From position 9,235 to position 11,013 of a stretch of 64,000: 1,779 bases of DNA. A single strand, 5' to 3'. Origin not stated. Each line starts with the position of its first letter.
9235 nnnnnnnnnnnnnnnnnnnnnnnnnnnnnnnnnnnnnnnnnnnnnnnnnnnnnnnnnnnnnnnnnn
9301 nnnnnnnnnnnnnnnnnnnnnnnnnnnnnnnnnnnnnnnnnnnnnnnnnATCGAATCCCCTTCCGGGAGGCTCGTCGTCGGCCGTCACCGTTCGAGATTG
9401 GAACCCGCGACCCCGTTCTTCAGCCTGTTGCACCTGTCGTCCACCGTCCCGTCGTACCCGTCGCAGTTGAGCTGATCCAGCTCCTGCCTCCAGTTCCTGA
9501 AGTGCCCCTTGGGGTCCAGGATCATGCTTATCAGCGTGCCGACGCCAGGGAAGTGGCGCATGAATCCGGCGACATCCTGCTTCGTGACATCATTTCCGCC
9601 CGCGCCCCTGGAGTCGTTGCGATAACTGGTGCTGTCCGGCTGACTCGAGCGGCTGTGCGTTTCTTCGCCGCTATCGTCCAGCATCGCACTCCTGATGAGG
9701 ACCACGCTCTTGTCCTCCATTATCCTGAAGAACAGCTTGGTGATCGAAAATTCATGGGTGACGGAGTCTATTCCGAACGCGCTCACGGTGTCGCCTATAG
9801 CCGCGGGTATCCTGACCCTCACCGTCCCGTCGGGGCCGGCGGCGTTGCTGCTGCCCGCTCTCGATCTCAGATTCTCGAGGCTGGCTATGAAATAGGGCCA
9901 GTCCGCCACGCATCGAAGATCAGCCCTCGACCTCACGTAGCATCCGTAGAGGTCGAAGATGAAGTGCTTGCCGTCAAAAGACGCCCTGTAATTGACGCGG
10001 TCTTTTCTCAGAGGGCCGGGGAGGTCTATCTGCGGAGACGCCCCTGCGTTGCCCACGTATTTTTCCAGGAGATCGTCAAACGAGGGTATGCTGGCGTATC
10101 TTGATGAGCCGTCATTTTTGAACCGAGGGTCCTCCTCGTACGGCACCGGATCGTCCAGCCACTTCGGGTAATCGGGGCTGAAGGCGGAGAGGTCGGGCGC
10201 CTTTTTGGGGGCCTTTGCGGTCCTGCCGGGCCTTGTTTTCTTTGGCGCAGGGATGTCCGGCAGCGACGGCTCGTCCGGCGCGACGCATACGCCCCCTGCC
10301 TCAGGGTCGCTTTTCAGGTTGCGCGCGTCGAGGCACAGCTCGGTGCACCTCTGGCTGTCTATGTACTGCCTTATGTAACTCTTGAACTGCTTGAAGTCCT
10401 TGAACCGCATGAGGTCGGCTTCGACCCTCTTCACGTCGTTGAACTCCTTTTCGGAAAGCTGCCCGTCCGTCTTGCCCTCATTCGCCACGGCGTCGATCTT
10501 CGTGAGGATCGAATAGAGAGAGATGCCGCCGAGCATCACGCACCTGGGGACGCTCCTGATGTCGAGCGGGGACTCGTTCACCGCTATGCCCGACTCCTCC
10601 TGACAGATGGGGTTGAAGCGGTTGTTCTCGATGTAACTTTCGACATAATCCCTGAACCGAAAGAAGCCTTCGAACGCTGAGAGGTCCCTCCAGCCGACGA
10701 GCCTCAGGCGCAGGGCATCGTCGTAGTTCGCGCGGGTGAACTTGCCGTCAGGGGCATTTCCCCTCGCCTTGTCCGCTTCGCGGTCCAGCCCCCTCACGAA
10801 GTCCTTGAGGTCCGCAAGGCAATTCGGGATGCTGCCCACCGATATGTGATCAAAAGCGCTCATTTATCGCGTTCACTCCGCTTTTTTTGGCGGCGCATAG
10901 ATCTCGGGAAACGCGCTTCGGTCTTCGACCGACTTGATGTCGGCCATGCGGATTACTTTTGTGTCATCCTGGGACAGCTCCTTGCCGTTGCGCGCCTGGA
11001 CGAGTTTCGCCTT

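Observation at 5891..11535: Lower-GC three-gene operon of unrecognisable proteins inserted between argGH and argR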

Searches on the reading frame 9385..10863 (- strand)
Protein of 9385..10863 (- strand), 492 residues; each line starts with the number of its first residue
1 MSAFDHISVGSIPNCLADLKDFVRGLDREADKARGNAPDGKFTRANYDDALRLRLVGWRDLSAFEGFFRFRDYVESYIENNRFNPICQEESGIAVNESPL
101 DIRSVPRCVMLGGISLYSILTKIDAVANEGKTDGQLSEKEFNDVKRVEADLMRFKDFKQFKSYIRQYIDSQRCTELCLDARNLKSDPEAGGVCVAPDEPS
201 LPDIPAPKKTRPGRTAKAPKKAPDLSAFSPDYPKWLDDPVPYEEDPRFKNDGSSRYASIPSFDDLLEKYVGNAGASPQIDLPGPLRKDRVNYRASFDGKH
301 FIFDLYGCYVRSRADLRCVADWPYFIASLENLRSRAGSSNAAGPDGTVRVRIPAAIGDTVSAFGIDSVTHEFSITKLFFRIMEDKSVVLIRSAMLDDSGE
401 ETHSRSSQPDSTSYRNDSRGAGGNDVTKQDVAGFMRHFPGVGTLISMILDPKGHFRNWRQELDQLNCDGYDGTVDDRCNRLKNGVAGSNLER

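Call 5: search_protein_families(library=pfam, proteins=[window:9385-10863:-], max_evalue=0.01)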
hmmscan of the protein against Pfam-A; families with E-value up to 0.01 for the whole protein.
window:9385-10863:- (492 aa): 0 families

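Call 6: search_protein_families(library=padloc, proteins=[window:9385-10863:-], max_evalue=0.1)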
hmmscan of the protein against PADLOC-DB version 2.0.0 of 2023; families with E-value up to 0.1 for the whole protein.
window:9385-10863:- (492 aa): 0 families

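Call 7: find_homologous_proteins(query=window:9385-10863:-)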
Query window:9385-10863:- (492 aa): 2 proteins with E <= 0.001 among 8000 candidates.
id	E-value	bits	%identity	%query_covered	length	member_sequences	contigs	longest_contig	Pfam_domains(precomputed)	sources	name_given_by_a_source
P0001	0.0e+0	1137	100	100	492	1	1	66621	-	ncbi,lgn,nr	ncbi:MAG: hypothetical protein JXA24_07850 [Proteobacteria bacterium]|nr:hypothetical protein [Pseud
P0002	1.0e-110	389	43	99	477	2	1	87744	-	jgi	-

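Call 9: find_encoding_contigs(protein=P0002, flank=10000, max_places=4)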
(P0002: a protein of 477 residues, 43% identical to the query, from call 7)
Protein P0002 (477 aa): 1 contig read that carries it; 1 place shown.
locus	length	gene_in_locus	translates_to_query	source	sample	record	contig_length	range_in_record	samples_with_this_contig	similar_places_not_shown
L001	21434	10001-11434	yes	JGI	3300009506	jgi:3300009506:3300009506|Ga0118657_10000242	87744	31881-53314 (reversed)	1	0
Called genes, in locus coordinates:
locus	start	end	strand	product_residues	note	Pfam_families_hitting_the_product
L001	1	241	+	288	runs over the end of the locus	PF00941:FAD_binding_5, PF03450:CO_deh_flav_C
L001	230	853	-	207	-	PF12804:NTP_transf_3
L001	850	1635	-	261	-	PF02625:XdhC_CoxI, PF13478:XdhC_C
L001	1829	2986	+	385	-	-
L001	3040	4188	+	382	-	-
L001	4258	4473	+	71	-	PF03884:YacG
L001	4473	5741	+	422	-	PF01979:Amidohydro_1, PF07969:Amidohydro_3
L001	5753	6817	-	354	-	PF05170:AsmA, PF05359:DUF748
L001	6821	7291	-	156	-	PF00111:Fer2, PF13085:Fer2_3 (weak), PF01799:Fer2_2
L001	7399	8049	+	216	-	-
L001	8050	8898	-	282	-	-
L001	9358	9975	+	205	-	-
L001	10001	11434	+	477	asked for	-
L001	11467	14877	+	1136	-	PF13646:HEAT_2, PF02985:HEAT (faint), PF13646:HEAT_2 (weak)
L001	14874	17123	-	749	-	PF01315:Ald_Xan_dh_C, PF02738:MoCoBD_1, PF20256:MoCoBD_2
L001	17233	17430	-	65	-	PF04070:DUF378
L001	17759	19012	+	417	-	PF08308:PEGA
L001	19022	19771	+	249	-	-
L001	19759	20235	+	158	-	PF00691:OmpA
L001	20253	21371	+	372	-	-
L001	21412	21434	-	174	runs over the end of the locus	-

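Call 14: search_protein_families(library=ncbifam, proteins=[window:9385-10863:-], max_evalue=1)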
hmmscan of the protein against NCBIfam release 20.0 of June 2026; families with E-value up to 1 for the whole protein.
window:9385-10863:- (492 aa): 0 families

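Call 15: search_protein_families(library=phrogs, proteins=[window:9385-10863:-], max_evalue=1)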
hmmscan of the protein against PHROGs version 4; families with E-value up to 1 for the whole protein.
window:9385-10863:- (492 aa): 0 families

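Call 29: search_solved_structures(query=A2, max_evalue=10)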
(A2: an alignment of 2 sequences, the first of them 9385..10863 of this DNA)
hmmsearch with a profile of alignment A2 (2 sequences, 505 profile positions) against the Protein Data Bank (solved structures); distinct sequences matched with E-value up to 10: 0.

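Call 33: search_protein_representatives(alignment_id=A2)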
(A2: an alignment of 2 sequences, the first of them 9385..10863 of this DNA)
Query: 2 sequences, 505 profile positions. Proteins with E-value up to 0.001 (for the whole library): 44; up to 1e-10: 24; up to 1e-30: 12. The best 44 are listed.
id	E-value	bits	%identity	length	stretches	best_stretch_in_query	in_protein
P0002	1.9e-282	954.0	-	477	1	1-505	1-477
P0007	1.2e-56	209.1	-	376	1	114-409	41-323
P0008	1.6e-55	205.3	-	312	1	96-409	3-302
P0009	3.9e-48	181.0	-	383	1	98-400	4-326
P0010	2.4e-46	175.1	-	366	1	99-404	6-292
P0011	3.7e-43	164.6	-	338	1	104-403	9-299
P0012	7.9e-41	156.9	-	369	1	96-458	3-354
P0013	7.4e-40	153.7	-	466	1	7-219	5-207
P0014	4.4e-36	141.2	-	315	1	96-392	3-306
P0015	4.4e-36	141.2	-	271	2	100-245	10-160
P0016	2.0e-34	135.7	-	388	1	100-401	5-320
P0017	8.9e-31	123.7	-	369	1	101-405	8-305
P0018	1.4e-30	123.1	-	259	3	2-78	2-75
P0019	1.1e-29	120.1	-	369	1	104-401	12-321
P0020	2.9e-28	115.4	-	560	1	3-220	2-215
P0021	1.5e-26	109.8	-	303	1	102-393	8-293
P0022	1.0e-25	107.0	-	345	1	102-399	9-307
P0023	7.4e-23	97.6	-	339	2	191-402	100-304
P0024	7.8e-23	97.5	-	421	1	99-222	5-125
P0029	9.1e-12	61.0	-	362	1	99-230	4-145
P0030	1.8e-10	56.7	-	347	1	136-240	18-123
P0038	1.7e-08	50.3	-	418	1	98-223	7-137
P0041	1.3e-07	47.3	-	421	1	102-222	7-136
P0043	2.5e-07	46.4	-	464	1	98-236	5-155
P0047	8.8e-05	38.0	-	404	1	115-225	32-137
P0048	6.3e-04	35.2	-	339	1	7-81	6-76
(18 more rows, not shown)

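Call 38: predict_structure(alignment_id=A2)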
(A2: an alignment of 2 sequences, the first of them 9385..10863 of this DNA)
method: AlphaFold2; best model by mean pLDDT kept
length: 492 residues; sequences in the alignment: 2
mean_pLDDT: 46.5   pTM: 0.29
mean pLDDT of the five models: 46.5, 45.5, 45.3, 42.1, 37.6
residues with pLDDT >= 90: 0; 70-90: 84; 50-70: 73; < 50: 335
segments of 3 or more residues with pLDDT < 50: 1-4, 91-97, 107-115, 172-282, 284-360, 362-375, 384-390, 392-492
pLDDT, mean of each block of 10 residues (from residue 1): 63 73 84 81 84 68 72 70 51 51 54 53 69 75 68 72 64 38 32 35 38 30 34 31 31 29 34 37 37 38 38 34 37 31 35 45 40 47 46 44 32 24 29 30 30 34 36 39 32 26
secondary structure, 60 per line:
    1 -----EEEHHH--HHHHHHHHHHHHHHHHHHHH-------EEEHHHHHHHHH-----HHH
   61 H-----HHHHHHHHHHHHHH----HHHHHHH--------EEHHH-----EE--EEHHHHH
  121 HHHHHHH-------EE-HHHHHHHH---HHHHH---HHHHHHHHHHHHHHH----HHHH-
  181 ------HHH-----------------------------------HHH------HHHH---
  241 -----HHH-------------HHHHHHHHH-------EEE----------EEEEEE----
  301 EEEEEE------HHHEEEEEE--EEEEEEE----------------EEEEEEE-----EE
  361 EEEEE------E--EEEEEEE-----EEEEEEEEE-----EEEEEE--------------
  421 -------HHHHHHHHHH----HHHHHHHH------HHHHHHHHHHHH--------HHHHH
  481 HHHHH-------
elements in order: E6-8 H14-33 E41-43 H44-52 H58-61 H67-80 H85-91 H116-127 H138-145 H149-153 H157-171 H176-179 H234-237 H262-270 E278-280 E291-296 E301-306 E316-321 E324-330 E347-353 E359-365 E375-381 E387-395 E401-406 H428-437 H442-449 H456-467 H476-485
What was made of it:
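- Tried and rejected: The first AlphaFold run of B, with 2 sequences, was unusable at pLDDT 46 (call 38).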

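Call 44: find_related_loci(query=A5, collection=genome_contigs, flank=10000)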
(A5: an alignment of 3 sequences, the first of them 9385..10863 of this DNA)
Query A5 (492 aa) in genome_contigs; peptide patterns used: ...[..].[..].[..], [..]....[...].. (x = any residue, [..] = any of these).
218 stretches matched a pattern, but none encodes a relative of the query by tblastn (E <= 1e-3).

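Call 45: find_related_loci(query=A5, collection=metagenome_contigs, flank=10000)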
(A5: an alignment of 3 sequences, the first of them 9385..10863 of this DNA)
Query A5 (492 aa) in metagenome_contigs; peptide patterns used: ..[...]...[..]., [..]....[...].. (x = any residue, [..] = any of these).
349 stretches matched a pattern, but none encodes a relative of the query by tblastn (E <= 1e-3).

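Call 47: find_encoding_contigs(protein=P0009, flank=8000, max_places=3)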
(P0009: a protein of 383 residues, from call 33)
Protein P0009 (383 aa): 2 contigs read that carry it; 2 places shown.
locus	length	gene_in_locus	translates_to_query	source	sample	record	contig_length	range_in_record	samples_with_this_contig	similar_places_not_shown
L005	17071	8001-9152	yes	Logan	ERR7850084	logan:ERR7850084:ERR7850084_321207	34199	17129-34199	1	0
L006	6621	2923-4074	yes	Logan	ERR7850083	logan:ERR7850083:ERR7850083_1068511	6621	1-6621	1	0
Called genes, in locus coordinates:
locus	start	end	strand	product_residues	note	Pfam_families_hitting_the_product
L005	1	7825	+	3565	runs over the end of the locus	PF13585:CHU_C (faint), PF19077:Big_13 (faint), PF13750:Big_3_3 (faint), PF13860:FlgD_ig, PF00691:OmpA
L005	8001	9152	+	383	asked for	-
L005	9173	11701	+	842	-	PF02985:HEAT (faint), PF13646:HEAT_2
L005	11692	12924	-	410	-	PF01566:Nramp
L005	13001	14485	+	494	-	PF00149:Metallophos, PF02872:5_nucleotid_C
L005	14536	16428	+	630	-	-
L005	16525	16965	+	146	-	PF01839:FG-GAP (faint), PF13517:FG-GAP_3 (faint)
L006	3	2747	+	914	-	?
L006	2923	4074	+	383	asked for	-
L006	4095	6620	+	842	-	PF02985:HEAT (faint), PF13646:HEAT_2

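Call 48: find_encoding_contigs(protein=P0012, flank=8000, max_places=2)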
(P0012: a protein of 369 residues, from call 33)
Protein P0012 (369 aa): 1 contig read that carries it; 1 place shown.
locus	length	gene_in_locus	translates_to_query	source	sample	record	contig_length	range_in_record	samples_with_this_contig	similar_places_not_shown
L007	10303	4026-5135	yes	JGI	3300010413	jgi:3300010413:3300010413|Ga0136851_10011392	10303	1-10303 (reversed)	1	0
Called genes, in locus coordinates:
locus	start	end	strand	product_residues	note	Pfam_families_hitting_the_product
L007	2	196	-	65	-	?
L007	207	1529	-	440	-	PF00206:Lyase_1, PF10397:ADSL_C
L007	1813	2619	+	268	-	-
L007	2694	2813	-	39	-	-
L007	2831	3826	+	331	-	-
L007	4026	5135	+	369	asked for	-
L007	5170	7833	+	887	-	PF13646:HEAT_2 (faint)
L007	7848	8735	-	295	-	PF01379:Porphobil_deam, PF03900:Porphobil_deamC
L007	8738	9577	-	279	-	PF01048:PNP_UDP_1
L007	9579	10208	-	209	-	PF01791:DeoC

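Call 49: find_encoding_contigs(protein=P0020, flank=8000, max_places=2)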
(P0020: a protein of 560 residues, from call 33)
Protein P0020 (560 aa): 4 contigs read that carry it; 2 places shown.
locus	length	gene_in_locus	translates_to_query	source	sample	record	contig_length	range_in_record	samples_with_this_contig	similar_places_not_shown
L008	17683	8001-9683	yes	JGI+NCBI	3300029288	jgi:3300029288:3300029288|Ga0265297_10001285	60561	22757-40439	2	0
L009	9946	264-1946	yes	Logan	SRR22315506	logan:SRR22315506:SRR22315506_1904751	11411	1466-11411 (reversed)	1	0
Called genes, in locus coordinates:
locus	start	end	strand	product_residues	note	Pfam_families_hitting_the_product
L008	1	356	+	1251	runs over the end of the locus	-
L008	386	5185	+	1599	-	PF03534:SpvB, PF01839:FG-GAP (faint), PF13517:FG-GAP_3, PF12256:TcdB_toxin_midN, PF13517:FG-GAP_3, PF25023:TEN_YD-shell, PF05593:RHS_repeat, PF25023:TEN_YD-shell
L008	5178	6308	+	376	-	PF25023:TEN_YD-shell (weak)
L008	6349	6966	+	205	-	PF14519:Macro_2 (weak), PF01661:Macro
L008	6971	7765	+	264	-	PF25023:TEN_YD-shell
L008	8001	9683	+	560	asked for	-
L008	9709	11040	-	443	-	PF13557:Phenol_MetA_deg (weak), PF00691:OmpA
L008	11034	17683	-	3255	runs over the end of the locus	PF13517:FG-GAP_3 (faint), PF13585:CHU_C (weak), PF19077:Big_13 (faint), PF13860:FlgD_ig (weak)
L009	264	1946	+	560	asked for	-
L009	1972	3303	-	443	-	PF13557:Phenol_MetA_deg (weak), PF00691:OmpA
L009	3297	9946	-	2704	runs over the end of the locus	?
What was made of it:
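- One N-module protein (P0020) lies beside an Rhs/YD-repeat toxin cluster (call 49).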

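Call 50: find_encoding_contigs(protein=P0038, flank=8000, max_places=2)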
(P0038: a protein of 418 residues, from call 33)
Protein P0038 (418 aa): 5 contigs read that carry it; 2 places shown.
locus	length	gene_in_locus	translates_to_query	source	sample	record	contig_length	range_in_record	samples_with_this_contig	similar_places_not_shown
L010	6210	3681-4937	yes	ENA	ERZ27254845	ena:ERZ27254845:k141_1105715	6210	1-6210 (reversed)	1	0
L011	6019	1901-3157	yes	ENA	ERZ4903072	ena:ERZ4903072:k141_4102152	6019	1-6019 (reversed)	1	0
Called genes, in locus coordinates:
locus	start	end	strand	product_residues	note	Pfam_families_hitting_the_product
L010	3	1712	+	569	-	?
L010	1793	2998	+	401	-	-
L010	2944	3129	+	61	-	-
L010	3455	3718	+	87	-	-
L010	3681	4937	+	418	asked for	-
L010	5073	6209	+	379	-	?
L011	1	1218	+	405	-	?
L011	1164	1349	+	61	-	-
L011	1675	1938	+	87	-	-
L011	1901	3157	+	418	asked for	-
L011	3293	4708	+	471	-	PF07690:MFS_1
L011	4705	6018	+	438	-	?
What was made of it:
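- N-module proteins with other heads (P0020, P0038) are not followed by C (calls 49, 50).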

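Call 65: predict_structure(alignment_id=A3)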
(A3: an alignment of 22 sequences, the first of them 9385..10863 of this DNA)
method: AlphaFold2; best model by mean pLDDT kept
length: 492 residues; sequences in the alignment: 22
mean_pLDDT: 77.3   pTM: 0.41
mean pLDDT of the five models: 77.3, 76.3, 76.1, 76.1, 75.9
residues with pLDDT >= 90: 222; 70-90: 104; 50-70: 91; < 50: 75
segments of 3 or more residues with pLDDT < 50: 251-256, 272-281, 405-440, 442-444, 484-492
pLDDT, mean of each block of 10 residues (from residue 1): 75 88 92 94 94 82 91 89 69 69 94 92 90 94 92 95 95 92 73 91 83 56 71 69 54 46 62 42 74 96 96 89 97 97 95 98 93 95 95 90 57 39 33 35 51 68 61 58 44 33
secondary structure, 60 per line:
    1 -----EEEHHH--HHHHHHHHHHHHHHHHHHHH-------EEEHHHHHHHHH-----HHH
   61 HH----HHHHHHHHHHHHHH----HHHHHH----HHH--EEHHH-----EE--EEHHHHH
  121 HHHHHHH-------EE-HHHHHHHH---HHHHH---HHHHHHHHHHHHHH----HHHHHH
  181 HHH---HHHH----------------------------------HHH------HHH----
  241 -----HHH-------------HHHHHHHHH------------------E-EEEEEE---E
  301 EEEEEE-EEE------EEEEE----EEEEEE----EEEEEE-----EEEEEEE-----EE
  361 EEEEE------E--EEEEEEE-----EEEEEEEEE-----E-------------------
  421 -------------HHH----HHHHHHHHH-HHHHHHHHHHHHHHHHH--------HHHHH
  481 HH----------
elements in order: E6-8 H14-33 E41-43 H44-52 H58-62 H67-80 H85-90 H116-127 H138-145 H149-153 H157-170 H175-183 H187-190 H262-270 E291-296 E300-306 E308-310 E317-321 E326-331 E336-341 E347-353 E359-365 E375-381 E387-395 H441-449 H451-467 H476-482
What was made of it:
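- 9385..10863 (-): Gene B, 492 aa. A modular protein of a rare family: 44 clusters among 1.84 billion representatives. AlphaFold2 with a 22-sequence alignment gave mean pLDDT 77, with domains above 90 (call 65).
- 10264..10863 (-): B residues 1-200: two tandem EF-hand-like helical N-modules (1-95 and 98-200) with conserved, pairwise-covarying cysteines. The model shows helix-loop-strand-helix units at pLDDT 82-95 (call 65).
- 10009..10263 (-): B residues 201-285: Pro/Lys-rich low-confidence spacer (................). pLDDT is mostly below 75 (block means 42-74), with segments below 50 at 251-256 and 272-281 (call 65).
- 9664..10008 (-): B residues 286-400: beta-sandwich (Ig/FN3-like) head with the motif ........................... 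pLDDT is 89-98 (call 65).
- On EF-hand (Pfam EF-hand clan): The helix-loop-helix shape is present (call 65).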

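Call 68: search_protein_families(library=pfam, proteins=[P0020, P0024, P0038, P0013, P0043, L007:2831-3826:+, L007:1813-2619:+, L001:8050-8898:-, L001:7399-8049:+, L005:14536-16428:+], max_evalue=0.01)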
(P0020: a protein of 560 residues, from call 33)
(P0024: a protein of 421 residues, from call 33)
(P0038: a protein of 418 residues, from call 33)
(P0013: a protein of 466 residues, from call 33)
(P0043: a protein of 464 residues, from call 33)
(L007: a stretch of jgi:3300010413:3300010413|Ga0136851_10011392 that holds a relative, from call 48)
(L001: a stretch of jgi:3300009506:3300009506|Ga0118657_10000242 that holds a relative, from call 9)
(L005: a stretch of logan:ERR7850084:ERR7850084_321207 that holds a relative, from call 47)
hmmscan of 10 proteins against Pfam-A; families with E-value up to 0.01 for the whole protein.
P0020 (560 aa): 0 families

P0024 (421 aa): 0 families

P0038 (418 aa): 2 families
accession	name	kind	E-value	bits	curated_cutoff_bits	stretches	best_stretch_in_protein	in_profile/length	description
PF13519.12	VWA_2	-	5.5e-05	24.2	27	1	244-366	1-106/107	von Willebrand factor type A domain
PF00092.34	VWA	-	0.00027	21.7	23.8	1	243-366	1-113/174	von Willebrand factor type A domain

P0013 (466 aa): 2 families
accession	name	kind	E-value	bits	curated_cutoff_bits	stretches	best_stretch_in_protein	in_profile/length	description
PF13103.11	TonB_2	-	1.3e-06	28.8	22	1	349-399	22-72/85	TonB C terminal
PF03544.19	TonB_C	-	3.9e-06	27.7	24.6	1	355-399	18-61/79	Gram-negative bacterial TonB protein C-terminal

P0043 (464 aa): 0 families

L007:2831-3826:+ (331 aa): 0 families

L007:1813-2619:+ (268 aa): 0 families

L001:8050-8898:- (282 aa): 0 families

L001:7399-8049:+ (216 aa): 0 families

L005:14536-16428:+ (630 aa): 0 families
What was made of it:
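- On TonB family: TonB_C is present only in paralogue P0013 (call 68).
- Closest known: TonB/TolA-type periplasm-spanning proteins. Same: One family member (P0013) actually carries a TonB_C domain after the same N-modules and spacer (call 68).
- Their heads include vWA and TonB_C (call 68).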

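Call 71: fold_search(model_id=the predicted structure, library=pdb)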
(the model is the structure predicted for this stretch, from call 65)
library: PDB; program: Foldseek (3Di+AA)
matches with E <= 10: 1080; with E <= 0.001: 0
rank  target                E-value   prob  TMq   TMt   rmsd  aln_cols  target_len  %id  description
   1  8qfq_A                2.5e-03  0.41  0.07  0.17  17.3       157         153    9  Ergothioneine dioxygenase, variant H147A, from Thermocatellispora tengchongensis in complex with manganese (released 2023-12-27)
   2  8qfl_A                7.0e-03  0.30  0.07  0.17  17.4       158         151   11  Ergothioneine dioxygenase from Thermocatellispora tengchongensis in complex with iron (released 2023-12-27)
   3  7xdi_E                1.0e-02  0.57  0.10  0.22  15.0       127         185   12  Tail structure of bacteriophage SSV19 (released 2022-08-10)
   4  4gqz_A                1.1e-02  0.89  0.13  0.32  10.4       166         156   13  Crystal Structure of S.CueP (released 2013-08-14)
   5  8qfp_B                1.1e-02  0.21  0.06  0.16  17.1       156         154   11  Ergothioneine dioxygenase from Thermocatellispora tengchongensis in complex with manganese and in presence of catalase (released 2023-12-27)
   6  9bfp_A                1.2e-02  0.91  0.12  0.06  11.8       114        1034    8  Cryo-EM structure of Sevenless extracellular domain (monomer) (released 2025-01-29)
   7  8qfo_B                1.3e-02  0.23  0.07  0.17  17.3       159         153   14  Ergothioneine dioxygenase, variant Y149F, from Thermocatellispora tengchongensis in complex with manganese (released 2023-12-27)
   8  2bc4_C                1.6e-02  0.87  0.13  0.28  18.4       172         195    9  Crystal structure of HLA-DM (released 2006-05-23)
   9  4gqz_D                2.0e-02  0.77  0.13  0.31  10.5       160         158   13  Crystal Structure of S.CueP (released 2013-08-14)
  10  3pyc                  2.8e-02  0.91  0.12  0.35  10.9       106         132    7  Crystal structure of human SMURF1 C2 domain (released 2011-04-06)
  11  4fqx_C                3.5e-02  0.72  0.12  0.26  16.0       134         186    7  Crystal structure of HLA-DM bound to HLA-DR1 (released 2013-01-09)
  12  6e3l_D                4.6e-02  0.89  0.14  0.28   6.6       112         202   12  Interferon gamma signalling complex with IFNGR1 and IFNGR2 (released 2019-02-27)
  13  2bc4_A                5.2e-02  0.66  0.12  0.26  15.5       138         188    9  Crystal structure of HLA-DM (released 2006-05-23)
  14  4gqz_B                5.5e-02  0.69  0.13  0.32   9.2       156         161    9  Crystal Structure of S.CueP (released 2013-08-14)
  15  5uv8_A                6.1e-02  0.87  0.13  0.22   4.4        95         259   12  Interleukin-3 Receptor Complex (released 2018-02-07)
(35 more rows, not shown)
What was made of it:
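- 9664..10008 (-): Foldseek against PDB found nothing with E below 1e-3 (call 71).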

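Call 90: find_related_loci(query=A5, collection=viral_contigs, flank=5000)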
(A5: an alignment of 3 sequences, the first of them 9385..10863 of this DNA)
Query A5 (492 aa) in viral_contigs; peptide patterns used: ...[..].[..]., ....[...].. (x = any residue, [..] = any of these).
203 stretches matched a pattern, but none encodes a relative of the query by tblastn (E <= 1e-3).
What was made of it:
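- Tried and rejected: Pattern scans for B found no relatives in GTDB species genomes, the JGI metagenome collection or viral contigs (calls 44, 45, 90).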

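Call 91: search_dna_similar(query=window:9385-10863:-, collection=plasmids, mode=protein, max_evalue=0.001, max_rows=10)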
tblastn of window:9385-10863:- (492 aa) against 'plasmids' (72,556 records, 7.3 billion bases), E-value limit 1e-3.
No match.
